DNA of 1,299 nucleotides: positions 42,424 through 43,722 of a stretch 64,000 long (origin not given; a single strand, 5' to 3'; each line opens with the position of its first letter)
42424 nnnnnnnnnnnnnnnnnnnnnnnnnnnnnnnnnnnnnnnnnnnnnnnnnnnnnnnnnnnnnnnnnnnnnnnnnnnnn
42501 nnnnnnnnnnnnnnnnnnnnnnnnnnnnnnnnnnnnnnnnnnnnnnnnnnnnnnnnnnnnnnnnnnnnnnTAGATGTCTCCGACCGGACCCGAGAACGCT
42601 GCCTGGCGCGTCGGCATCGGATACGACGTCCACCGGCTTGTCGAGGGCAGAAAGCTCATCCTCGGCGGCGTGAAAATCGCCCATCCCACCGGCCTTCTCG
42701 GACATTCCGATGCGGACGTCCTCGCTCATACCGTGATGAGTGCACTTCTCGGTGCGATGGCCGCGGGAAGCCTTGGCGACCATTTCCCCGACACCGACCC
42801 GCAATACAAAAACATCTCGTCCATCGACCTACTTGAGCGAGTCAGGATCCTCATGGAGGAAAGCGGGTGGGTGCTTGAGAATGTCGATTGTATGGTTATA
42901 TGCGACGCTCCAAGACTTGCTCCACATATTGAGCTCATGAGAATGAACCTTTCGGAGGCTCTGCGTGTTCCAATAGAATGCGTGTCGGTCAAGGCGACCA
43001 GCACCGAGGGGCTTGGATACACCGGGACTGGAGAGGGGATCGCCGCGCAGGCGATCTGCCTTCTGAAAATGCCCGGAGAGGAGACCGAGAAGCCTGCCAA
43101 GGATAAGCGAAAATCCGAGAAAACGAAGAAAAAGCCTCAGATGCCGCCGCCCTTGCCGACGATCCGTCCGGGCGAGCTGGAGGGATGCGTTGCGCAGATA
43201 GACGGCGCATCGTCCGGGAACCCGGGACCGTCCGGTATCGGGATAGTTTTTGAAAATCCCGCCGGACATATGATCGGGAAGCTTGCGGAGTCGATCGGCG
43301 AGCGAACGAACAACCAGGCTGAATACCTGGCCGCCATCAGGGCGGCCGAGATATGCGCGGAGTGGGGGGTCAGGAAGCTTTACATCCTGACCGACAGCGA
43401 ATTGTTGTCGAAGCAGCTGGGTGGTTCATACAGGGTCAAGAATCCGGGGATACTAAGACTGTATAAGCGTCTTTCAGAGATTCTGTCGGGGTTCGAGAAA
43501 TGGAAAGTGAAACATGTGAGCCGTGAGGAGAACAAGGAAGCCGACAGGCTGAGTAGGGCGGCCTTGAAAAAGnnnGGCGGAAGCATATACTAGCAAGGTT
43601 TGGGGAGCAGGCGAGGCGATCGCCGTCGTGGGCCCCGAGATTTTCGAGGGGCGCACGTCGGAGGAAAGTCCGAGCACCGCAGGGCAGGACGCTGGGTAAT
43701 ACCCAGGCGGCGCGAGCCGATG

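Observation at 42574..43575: IspF fused to an RNase HI-like domain through a Lys-rich linker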

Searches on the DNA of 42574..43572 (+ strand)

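Call 27: search_rna_families(sources=[L003, L005, L006, L007, L008, L009], threshold=gathering)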
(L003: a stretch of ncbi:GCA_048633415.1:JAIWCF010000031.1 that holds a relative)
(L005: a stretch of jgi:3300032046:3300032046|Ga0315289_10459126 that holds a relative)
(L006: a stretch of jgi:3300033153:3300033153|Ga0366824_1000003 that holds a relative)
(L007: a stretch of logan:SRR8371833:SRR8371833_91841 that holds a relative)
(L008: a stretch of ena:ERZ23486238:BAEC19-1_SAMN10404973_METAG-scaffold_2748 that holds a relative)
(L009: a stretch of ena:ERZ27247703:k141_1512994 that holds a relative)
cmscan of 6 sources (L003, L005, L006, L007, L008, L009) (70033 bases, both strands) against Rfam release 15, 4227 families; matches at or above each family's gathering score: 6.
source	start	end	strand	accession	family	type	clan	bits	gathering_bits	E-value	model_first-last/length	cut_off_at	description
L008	9005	9373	+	RF00010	RNaseP_bact_a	Gene; ribozyme;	CL00002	272.9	100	6.2e-88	1-367/367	no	Bacterial RNase P class A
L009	9036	9397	+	RF00010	RNaseP_bact_a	Gene; ribozyme;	CL00002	269.9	100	6.3e-87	1-367/367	no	Bacterial RNase P class A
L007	1938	2312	+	RF00010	RNaseP_bact_a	Gene; ribozyme;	CL00002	269.8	100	6.6e-87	1-367/367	no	Bacterial RNase P class A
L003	7032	7391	+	RF00010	RNaseP_bact_a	Gene; ribozyme;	CL00002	266.7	100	7.6e-86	1-367/367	no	Bacterial RNase P class A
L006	9034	9391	+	RF00010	RNaseP_bact_a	Gene; ribozyme;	CL00002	252.9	100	3.7e-81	1-367/367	no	Bacterial RNase P class A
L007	1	57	+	RF00005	tRNA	Gene; tRNA;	CL00001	45.1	29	2.4e-06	17-71/71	5'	tRNA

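Call 38: search_rna_families(sources=[L010, L005, L011], threshold=evalue, max_evalue=0.01)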
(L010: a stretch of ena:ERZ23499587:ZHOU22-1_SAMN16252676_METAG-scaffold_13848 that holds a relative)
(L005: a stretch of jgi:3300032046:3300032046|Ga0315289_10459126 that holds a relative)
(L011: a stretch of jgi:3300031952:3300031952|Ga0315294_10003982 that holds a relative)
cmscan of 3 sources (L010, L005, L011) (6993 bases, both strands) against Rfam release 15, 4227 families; matches with E-value up to 0.01: 1.
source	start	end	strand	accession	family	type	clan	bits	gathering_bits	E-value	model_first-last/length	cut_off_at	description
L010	2013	2200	+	RF00010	RNaseP_bact_a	Gene; ribozyme;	CL00002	123.4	100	2.9e-38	1-173/367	3'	Bacterial RNase P class A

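Call 44: search_rna_families(sources=[L012, L014, L015, L017], threshold=gathering)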
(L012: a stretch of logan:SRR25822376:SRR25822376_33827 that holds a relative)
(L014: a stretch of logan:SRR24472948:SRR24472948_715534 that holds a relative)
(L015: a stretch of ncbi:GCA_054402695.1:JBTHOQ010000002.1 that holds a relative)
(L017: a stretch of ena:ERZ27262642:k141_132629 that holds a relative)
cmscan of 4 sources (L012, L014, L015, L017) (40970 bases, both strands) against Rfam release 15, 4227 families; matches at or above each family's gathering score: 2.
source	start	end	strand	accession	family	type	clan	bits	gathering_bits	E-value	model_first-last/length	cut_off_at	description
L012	11080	11153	-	RF00005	tRNA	Gene; tRNA;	CL00001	68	29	7e-13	1-71/71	no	tRNA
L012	11003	11074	-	RF00005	tRNA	Gene; tRNA;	CL00001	68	29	7.3e-13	1-71/71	no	tRNA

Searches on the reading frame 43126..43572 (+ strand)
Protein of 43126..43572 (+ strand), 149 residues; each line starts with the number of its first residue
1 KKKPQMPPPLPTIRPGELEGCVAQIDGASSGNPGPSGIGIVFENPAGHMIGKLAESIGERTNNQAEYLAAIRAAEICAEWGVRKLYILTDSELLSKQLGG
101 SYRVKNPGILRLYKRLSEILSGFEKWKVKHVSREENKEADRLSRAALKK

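Call 16: find_homologous_proteins(query=window:43126-43572:+, max_evalue=0.00001)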
Query window:43126-43572:+ (149 aa): 4218 proteins with E <= 0.00001 among 4455 candidates; the best 120 are listed.
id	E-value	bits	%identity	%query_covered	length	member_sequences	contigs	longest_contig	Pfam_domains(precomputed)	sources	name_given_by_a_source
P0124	7.3e-33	132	50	94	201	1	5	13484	PF13456.13,PF00075.31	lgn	-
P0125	2.9e-32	130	50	87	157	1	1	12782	PF13456.13,PF00075.31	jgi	jgi:ribonuclease HI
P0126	4.6e-31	126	50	88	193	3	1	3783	PF13456.13,PF00075.31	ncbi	-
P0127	5.0e-31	126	52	94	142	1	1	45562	PF13456.13,PF00075.31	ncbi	-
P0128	6.3e-31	125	53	85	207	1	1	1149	PF13456.13,PF00075.31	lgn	-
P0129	1.8e-30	124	52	94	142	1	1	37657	PF13456.13,PF00075.31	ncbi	-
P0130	1.8e-30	124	51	94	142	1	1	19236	PF13456.13,PF00075.31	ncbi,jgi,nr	ncbi:MAG: ribonuclease HI family protein [Nitrospirae bacterium]|nr:ribonuclease HI family protein [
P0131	2.9e-30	123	47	97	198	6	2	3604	PF13456.13,PF00075.31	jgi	jgi:ribonuclease HI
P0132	3.8e-30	123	49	87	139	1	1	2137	PF13456.13,PF00075.31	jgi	jgi:ribonuclease HI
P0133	5.2e-30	122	50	82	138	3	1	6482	PF13456.13,PF00075.31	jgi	-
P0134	6.7e-30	122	50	86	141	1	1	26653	PF13456.13,PF00075.31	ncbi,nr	ncbi:MAG TPA: ribonuclease HI family protein [Dehalococcoidia bacterium]|nr:ribonuclease HI family p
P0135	1.7e-29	121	46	95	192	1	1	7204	PF13456.13,PF00075.31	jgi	-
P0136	2.1e-29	120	48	86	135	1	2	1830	PF13456.13,PF00075.31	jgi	jgi:ribonuclease HI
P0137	2.5e-29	120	49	90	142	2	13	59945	PF13456.13,PF00075.31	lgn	-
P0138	2.6e-29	120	46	86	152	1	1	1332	PF13456.13,PF00075.31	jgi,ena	-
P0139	2.7e-29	120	47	89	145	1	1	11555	PF13456.13,PF00075.31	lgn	-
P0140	2.7e-29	120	48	86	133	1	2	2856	PF13456.13,PF00075.31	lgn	-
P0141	3.2e-29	120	48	83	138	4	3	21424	PF13456.13,PF00075.31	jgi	-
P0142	3.4e-29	120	50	83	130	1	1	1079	PF13456.13,PF00075.31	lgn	-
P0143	3.7e-29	120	48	87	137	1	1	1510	PF13456.13,PF00075.31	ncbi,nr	ncbi:MAG: reverse transcriptase-like protein [Nitrospirae bacterium]|nr:MAG: reverse transcriptase-l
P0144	3.8e-29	120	49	86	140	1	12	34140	PF13456.13,PF00075.31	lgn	-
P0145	3.8e-29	120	50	87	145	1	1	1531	PF13456.13,PF00075.31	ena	-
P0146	4.1e-29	120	45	91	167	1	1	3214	PF13456.13,PF00075.31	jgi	jgi:ribonuclease HI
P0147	8.1e-29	119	49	85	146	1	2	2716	PF13456.13,PF00075.31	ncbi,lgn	-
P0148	1.1e-28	118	50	93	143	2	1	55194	PF13456.13,PF00075.31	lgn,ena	-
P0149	1.4e-28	118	49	85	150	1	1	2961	PF13456.13,PF00075.31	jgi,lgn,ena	-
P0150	1.5e-28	118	49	83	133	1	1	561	PF13456.13,PF00075.31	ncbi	-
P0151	2.0e-28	117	50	95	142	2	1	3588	PF13456.13,PF00075.31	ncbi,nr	ncbi:MAG: reverse transcriptase-like protein [Nitrospirae bacterium]|nr:MAG: reverse transcriptase-l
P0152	2.4e-28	117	46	82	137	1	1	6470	PF13456.13,PF00075.31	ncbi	-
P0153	3.0e-28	117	47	87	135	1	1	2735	PF13456.13,PF00075.31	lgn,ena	-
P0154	3.4e-28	117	45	89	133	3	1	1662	PF13456.13,PF00075.31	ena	-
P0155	3.6e-28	116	46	86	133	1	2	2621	PF13456.13,PF00075.31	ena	-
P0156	3.7e-28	116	45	88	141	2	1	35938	PF13456.13,PF00075.31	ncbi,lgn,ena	-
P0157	4.3e-28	116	49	79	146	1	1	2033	PF13456.13,PF00075.31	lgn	-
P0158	4.4e-28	116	48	82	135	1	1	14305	PF13456.13,PF00075.31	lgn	-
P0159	4.6e-28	116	48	86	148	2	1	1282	PF13456.13,PF00075.31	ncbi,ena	-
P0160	5.0e-28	116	44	92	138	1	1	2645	PF13456.13,PF00075.31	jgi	jgi:ribonuclease HI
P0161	5.0e-28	116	44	91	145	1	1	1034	PF13456.13,PF00075.31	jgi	-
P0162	5.3e-28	116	47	88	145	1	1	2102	PF13456.13,PF00075.31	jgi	jgi:ribonuclease HI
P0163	5.4e-28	116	46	83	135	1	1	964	PF13456.13,PF00075.31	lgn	-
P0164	5.6e-28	116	50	83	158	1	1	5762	PF13456.13,PF00075.31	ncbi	ncbi:MAG: ribonuclease HI family protein [Candidatus Omnitrophota bacterium]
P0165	5.7e-28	116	47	89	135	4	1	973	PF13456.13,PF00075.31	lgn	-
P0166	5.9e-28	116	44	83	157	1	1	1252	PF13456.13,PF00075.31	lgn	-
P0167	6.9e-28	116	44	91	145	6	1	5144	PF13456.13,PF00075.31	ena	-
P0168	7.8e-28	115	45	89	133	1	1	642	PF13456.13,PF00075.31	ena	-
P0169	8.2e-28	115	45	86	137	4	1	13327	PF13456.13,PF00075.31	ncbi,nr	ncbi:MAG: ribonuclease HI family protein [Deltaproteobacteria bacterium]|nr:ribonuclease HI family p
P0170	9.5e-28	115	44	92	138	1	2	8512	PF13456.13,PF00075.31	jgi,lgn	jgi:ribonuclease HI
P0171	1.0e-27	115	47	89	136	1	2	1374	PF13456.13,PF00075.31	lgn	-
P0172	1.2e-27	115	50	83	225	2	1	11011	PF13456.13,PF00075.31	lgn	-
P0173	1.3e-27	115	47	89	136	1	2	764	PF13456.13,PF00075.31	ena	-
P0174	1.3e-27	115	51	83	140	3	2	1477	PF13456.13,PF00075.31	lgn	-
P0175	1.3e-27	115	43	89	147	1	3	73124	PF13456.13,PF00075.31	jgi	-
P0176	1.3e-27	115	44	92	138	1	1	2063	PF13456.13,PF00075.31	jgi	jgi:ribonuclease HI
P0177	1.3e-27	115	43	92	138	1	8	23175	PF13456.13,PF00075.31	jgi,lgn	jgi:ribonuclease HI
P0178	1.4e-27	115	47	83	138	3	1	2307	PF13456.13,PF00075.31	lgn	-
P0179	1.4e-27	115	46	82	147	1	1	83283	PF13456.13,PF00075.31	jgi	jgi:ribonuclease HI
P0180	1.4e-27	115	48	82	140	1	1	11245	PF13456.13,PF00075.31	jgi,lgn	jgi:ribonuclease HI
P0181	1.4e-27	115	47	83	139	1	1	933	PF13456.13,PF00075.31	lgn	-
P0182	1.4e-27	114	44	88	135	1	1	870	PF13456.13,PF00075.31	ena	-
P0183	1.6e-27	114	46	87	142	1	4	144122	PF13456.13,PF00075.31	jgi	jgi:ribonuclease HI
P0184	1.7e-27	114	45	85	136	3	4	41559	PF13456.13,PF00075.31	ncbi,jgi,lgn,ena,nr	ncbi:MAG: ribonuclease HI family protein [Clostridia bacterium]|jgi:ribonuclease HI|nr:ribonuclease 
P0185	1.8e-27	114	48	85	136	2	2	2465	PF13456.13,PF00075.31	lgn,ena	-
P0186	1.9e-27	114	47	86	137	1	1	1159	PF13456.13,PF00075.31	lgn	-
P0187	2.0e-27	114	46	89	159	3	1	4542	PF13456.13,PF00075.31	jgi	-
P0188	2.0e-27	114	48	83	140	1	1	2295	PF13456.13,PF00075.31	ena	-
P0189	2.0e-27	114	46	89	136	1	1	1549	PF13456.13,PF00075.31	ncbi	-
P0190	2.2e-27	114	47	82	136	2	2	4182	PF13456.13,PF00075.31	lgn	-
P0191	2.3e-27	114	49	83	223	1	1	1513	PF13456.13,PF00075.31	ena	-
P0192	2.4e-27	114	44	97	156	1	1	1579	PF13456.13,PF00075.31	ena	-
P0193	2.5e-27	114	50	86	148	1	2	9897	PF13456.13,PF00075.31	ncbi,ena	-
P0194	2.5e-27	114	48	83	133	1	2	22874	PF13456.13,PF00075.31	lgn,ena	-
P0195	2.6e-27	114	45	87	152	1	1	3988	PF13456.13,PF00075.31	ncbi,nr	ncbi:MAG: ribonuclease HI family protein [Candidatus Omnitrophica bacterium]|nr:ribonuclease HI fami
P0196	2.7e-27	114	45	93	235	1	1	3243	PF13456.13,PF00075.31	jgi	jgi:ribonuclease HI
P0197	2.7e-27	114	44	83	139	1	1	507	PF13456.13,PF00075.31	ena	-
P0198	2.9e-27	113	47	84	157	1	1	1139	PF13456.13,PF00075.31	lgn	-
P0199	3.2e-27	113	46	84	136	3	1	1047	PF13456.13,PF00075.31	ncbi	-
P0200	3.2e-27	113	47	82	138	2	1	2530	PF13456.13,PF00075.31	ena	-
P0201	3.3e-27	113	44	86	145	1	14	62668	PF13456.13,PF00075.31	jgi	jgi:ribonuclease HI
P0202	3.4e-27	113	46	86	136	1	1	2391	PF13456.13,PF00075.31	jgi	-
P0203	3.4e-27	113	46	86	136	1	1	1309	PF13456.13,PF00075.31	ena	-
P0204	3.6e-27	113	47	83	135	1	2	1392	PF13456.13,PF00075.31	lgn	-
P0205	3.8e-27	113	47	83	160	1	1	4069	PF13456.13,PF00075.31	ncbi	-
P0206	3.9e-27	113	46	85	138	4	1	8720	PF13456.13,PF00075.31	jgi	jgi:ribonuclease HI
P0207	4.0e-27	113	48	83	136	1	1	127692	PF13456.13,PF00075.31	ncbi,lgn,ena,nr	ncbi:MAG: ribonuclease HI family protein [Gemmatimonadota bacterium]|nr:ribonuclease HI family prote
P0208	4.3e-27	113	50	79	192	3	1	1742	PF13456.13,PF00075.31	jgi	jgi:ribonuclease HI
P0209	4.3e-27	113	46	91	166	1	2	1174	PF13456.13,PF00075.31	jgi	-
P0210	4.7e-27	113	46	83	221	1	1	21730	PF13456.13,PF00075.31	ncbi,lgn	-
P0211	4.8e-27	113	44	89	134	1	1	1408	PF13456.13,PF00075.31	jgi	-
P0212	5.1e-27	113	48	95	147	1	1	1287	PF13456.13,PF00075.31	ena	-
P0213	5.2e-27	113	43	85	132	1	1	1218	PF13456.13,PF00075.31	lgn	-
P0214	5.4e-27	113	49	83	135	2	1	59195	PF13456.13,PF00075.31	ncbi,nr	ncbi:MAG: reverse transcriptase-like protein [Nitrospiraceae bacterium]|nr:MAG: reverse transcriptas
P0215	6.1e-27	112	45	89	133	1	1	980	PF13456.13,PF00075.31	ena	-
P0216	6.3e-27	112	45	79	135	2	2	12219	PF13456.13,PF00075.31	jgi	-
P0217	6.5e-27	112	46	87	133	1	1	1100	PF13456.13,PF00075.31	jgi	jgi:ribonuclease HI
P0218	6.8e-27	112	47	83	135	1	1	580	PF13456.13,PF00075.31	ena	-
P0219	7.5e-27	112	41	89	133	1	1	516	PF13456.13,PF00075.31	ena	-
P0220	8.3e-27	112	47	82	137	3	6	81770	PF13456.13,PF00075.31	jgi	jgi:ribonuclease HI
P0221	8.4e-27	112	46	82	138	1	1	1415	PF13456.13,PF00075.31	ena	-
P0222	8.5e-27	112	45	89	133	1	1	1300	PF13456.13,PF00075.31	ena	-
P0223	9.5e-27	112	45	83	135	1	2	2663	PF13456.13,PF00075.31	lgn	-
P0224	9.8e-27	112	47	92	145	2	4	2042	PF13456.13,PF00075.31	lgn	-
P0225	1.0e-26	112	47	82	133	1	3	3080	PF13456.13,PF00075.31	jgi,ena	-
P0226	1.1e-26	112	46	87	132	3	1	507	PF13456.13,PF00075.31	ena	-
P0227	1.1e-26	112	45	82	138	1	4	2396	PF13456.13,PF00075.31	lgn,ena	-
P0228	1.2e-26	112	48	83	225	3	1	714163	PF13456.13,PF00075.31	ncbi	-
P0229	1.4e-26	111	47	77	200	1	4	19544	PF13456.13,PF00075.31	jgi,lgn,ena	jgi:ribonuclease HI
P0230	1.5e-26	111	45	89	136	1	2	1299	PF13456.13,PF00075.31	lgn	-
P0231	1.5e-26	111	48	82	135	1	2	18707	PF13456.13,PF00075.31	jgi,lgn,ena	-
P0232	1.6e-26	111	48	82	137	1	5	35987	PF13456.13,PF00075.31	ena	-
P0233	1.6e-26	111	48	83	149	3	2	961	PF13456.13,PF00075.31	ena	-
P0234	1.7e-26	111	46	85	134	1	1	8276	PF13456.13,PF00075.31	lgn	-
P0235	1.9e-26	111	47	82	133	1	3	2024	PF13456.13,PF00075.31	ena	-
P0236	2.0e-26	111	47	89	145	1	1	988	PF13456.13,PF00075.31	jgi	-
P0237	2.0e-26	111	47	82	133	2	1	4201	PF13456.13,PF00075.31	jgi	jgi:ribonuclease HI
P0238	2.1e-26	111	44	87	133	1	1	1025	PF13456.13,PF00075.31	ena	-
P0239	2.1e-26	111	47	82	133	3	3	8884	PF13456.13,PF00075.31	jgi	jgi:ribonuclease HI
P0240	2.3e-26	111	45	86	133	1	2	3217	PF13456.13,PF00075.31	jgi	jgi:ribonuclease HI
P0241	2.4e-26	111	48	82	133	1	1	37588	PF13456.13,PF00075.31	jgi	jgi:ribonuclease HI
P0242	2.4e-26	111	47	82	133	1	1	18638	PF13456.13,PF00075.31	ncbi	-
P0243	2.6e-26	110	42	87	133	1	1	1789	PF13456.13,PF00075.31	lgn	-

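Call 18: search_solved_structures(query=window:43126-43572:+, max_evalue=0.001, show_alignments=2)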
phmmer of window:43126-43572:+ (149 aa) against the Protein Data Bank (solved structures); distinct sequences matched with E-value up to 0.001: 36.
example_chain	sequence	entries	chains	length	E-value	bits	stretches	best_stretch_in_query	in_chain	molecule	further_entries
4e19_A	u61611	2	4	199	3.5e-26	95.3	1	21-147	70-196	ribonuclease H1 | Ribonuclease HI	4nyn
3hst_B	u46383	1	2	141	1.9e-19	73.5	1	22-147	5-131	Protein Rv2228c/MT2287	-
3u3g_D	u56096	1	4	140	8.7e-19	71.3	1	22-148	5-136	Ribonuclease H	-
4h8k_A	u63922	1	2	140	4.1e-18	69.1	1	22-148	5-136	Ribonuclease H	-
3aly_A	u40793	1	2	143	2.6e-12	50.3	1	47-147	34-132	Putative uncharacterized protein ST0753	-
2ehg_A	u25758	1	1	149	2.9e-12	50.2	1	47-147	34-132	ribonuclease HI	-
2e4l_A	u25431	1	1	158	1.7e-07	34.7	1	25-147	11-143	Ribonuclease HI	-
1f21_A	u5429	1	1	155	1e-05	28.9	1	25-147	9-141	RIBONUCLEASE HI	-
1g15_A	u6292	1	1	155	1.1e-05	28.8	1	25-147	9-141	RIBONUCLEASE HI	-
2zqb_A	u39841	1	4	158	1.3e-05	28.5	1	25-97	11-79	Ribonuclease HI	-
2z1j_A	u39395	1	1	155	2.3e-05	27.7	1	25-148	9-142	Ribonuclease HI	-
2z1g_A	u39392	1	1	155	2.7e-05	27.5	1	25-147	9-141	Ribonuclease HI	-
2z1h_A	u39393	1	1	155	3.3e-05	27.2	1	25-148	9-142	Ribonuclease HI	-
2z1i_A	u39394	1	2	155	3.8e-05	27.1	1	25-147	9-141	Ribonuclease HI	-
1jxb_A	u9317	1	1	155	5.4e-05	26.6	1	25-147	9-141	Ribonuclease HI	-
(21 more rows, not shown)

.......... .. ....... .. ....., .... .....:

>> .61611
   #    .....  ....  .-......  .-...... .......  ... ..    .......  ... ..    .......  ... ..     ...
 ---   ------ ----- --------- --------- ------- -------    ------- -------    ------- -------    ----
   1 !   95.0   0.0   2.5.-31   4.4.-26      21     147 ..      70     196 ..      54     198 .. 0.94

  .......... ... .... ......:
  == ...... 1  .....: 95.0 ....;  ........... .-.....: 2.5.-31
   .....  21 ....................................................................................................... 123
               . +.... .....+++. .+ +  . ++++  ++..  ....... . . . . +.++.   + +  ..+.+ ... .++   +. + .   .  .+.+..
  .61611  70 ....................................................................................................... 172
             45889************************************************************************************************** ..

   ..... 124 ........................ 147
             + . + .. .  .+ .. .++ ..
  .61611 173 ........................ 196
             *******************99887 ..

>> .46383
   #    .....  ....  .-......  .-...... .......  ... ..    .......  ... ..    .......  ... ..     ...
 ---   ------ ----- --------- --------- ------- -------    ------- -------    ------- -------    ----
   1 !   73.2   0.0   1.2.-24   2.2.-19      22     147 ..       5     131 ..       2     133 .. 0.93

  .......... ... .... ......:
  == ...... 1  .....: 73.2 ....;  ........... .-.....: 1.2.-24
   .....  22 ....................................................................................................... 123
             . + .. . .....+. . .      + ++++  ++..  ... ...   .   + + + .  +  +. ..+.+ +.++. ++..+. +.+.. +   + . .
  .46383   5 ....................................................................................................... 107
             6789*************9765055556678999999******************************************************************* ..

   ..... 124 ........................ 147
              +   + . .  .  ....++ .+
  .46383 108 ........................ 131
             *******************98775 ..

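Call 66: find_related_loci(query=A3, collection=metagenome_contigs, flank=4000)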
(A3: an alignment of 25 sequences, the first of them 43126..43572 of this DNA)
Query A3 (149 aa) in metagenome_contigs; peptide patterns used: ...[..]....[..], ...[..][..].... (x = any residue, [..] = any of these).
600 stretches matched a pattern (row limit reached: there are more); 560 encode a relative of the query (tblastn E <= 1e-3); the best 80 are kept; 80 distinct loci.
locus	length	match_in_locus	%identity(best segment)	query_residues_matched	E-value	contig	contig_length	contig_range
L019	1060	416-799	46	22-149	8e-37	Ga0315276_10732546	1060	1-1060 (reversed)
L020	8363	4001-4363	49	25-147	2e-34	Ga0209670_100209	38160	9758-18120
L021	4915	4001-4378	47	22-147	1e-33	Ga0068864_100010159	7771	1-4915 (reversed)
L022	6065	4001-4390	47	18-147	4e-33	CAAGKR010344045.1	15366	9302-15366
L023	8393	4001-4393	42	18-148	5e-33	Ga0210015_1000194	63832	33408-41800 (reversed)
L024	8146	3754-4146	41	17-147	1e-32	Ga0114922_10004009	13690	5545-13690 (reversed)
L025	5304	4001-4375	46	25-149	7e-33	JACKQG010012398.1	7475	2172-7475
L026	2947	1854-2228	48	22-148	2e-32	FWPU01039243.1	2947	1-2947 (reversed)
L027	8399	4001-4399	42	15-147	2e-32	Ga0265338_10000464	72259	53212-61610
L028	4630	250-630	44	21-147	2e-32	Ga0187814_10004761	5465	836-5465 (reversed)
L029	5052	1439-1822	41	22-149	1e-32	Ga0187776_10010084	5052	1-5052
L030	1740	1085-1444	48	24-143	2e-32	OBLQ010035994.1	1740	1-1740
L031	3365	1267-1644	44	21-146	4e-32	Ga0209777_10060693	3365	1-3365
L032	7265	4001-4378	44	22-147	8e-32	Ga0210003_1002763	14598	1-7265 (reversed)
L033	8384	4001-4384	43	20-147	1e-31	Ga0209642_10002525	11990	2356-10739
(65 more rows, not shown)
